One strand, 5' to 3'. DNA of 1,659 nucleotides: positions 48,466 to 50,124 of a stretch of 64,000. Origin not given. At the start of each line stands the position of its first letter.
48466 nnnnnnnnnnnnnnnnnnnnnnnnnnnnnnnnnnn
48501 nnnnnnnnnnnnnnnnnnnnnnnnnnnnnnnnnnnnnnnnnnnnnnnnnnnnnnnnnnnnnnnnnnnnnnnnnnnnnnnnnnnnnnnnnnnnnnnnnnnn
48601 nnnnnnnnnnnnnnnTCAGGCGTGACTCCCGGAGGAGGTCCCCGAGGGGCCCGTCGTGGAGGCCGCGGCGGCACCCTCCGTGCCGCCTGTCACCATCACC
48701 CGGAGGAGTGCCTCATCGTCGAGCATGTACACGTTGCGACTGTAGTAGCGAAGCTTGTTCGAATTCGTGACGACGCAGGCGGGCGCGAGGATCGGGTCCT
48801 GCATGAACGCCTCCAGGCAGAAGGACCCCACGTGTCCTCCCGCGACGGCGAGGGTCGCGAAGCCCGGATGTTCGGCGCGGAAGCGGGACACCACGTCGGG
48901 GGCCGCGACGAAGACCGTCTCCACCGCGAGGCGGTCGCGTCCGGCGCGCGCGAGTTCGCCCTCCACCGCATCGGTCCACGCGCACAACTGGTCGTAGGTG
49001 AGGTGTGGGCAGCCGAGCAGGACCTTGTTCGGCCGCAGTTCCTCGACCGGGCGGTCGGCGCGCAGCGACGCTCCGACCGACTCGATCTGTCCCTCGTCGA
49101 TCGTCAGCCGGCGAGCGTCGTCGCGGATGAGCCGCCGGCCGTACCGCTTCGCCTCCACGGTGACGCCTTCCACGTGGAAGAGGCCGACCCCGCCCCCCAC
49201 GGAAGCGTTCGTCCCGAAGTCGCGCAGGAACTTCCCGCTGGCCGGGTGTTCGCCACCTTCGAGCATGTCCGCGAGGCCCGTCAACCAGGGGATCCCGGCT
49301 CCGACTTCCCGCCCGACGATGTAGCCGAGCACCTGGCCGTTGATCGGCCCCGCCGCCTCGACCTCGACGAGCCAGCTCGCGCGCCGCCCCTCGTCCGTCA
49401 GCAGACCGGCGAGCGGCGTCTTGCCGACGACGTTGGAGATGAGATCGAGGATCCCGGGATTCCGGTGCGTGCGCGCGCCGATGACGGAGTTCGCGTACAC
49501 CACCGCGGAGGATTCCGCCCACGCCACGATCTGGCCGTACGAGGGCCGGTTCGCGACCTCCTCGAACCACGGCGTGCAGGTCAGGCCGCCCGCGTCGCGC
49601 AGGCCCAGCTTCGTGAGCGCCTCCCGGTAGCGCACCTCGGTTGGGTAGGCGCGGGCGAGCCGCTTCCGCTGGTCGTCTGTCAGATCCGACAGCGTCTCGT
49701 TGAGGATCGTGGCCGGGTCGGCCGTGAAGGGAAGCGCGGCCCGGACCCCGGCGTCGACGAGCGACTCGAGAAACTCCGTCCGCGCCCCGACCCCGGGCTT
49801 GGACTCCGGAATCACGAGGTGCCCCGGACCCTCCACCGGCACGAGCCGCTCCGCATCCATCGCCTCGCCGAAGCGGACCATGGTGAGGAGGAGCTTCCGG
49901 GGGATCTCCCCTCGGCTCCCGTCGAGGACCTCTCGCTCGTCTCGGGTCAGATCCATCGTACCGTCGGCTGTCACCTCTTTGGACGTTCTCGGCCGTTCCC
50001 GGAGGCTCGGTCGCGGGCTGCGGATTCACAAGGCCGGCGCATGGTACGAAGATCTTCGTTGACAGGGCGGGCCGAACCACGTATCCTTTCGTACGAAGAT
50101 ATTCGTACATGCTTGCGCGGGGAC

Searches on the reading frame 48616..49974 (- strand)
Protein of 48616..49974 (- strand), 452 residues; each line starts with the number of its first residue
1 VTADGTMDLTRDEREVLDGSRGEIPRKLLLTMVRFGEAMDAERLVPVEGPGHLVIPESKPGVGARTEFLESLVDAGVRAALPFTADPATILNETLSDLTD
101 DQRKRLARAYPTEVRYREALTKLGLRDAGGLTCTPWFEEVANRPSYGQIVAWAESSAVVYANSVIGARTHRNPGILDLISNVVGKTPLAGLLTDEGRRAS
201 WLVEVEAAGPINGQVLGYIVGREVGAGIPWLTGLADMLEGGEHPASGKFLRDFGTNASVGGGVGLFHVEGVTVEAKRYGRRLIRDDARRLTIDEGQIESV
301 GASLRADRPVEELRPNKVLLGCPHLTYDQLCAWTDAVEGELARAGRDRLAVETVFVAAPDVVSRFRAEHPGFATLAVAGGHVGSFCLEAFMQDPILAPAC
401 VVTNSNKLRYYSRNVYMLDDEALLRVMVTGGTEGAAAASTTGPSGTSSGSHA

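Call 6: search_protein_families(library=pfam, proteins=[window:48616-49974:-])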
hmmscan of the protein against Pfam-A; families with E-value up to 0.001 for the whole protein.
window:48616-49974:- (452 aa): 1 family
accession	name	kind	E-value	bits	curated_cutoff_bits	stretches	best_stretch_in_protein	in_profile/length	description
PF04412.18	AcnX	-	1.6e-74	251.5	31.5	1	7-415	1-385/400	Aconitase X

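Call 7: search_protein_families(library=ncbifam, proteins=[window:48616-49974:-], max_evalue=0.00001)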
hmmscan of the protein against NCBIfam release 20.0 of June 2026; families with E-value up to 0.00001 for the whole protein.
window:48616-49974:- (452 aa): 1 family
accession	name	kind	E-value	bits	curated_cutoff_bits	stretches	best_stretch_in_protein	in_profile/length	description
NF051439.1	C3LHypDHLhpIPSEAE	equivalog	3.3e-40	138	700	1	5-413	142-524/555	cis-3-hydroxy-L-proline dehydratase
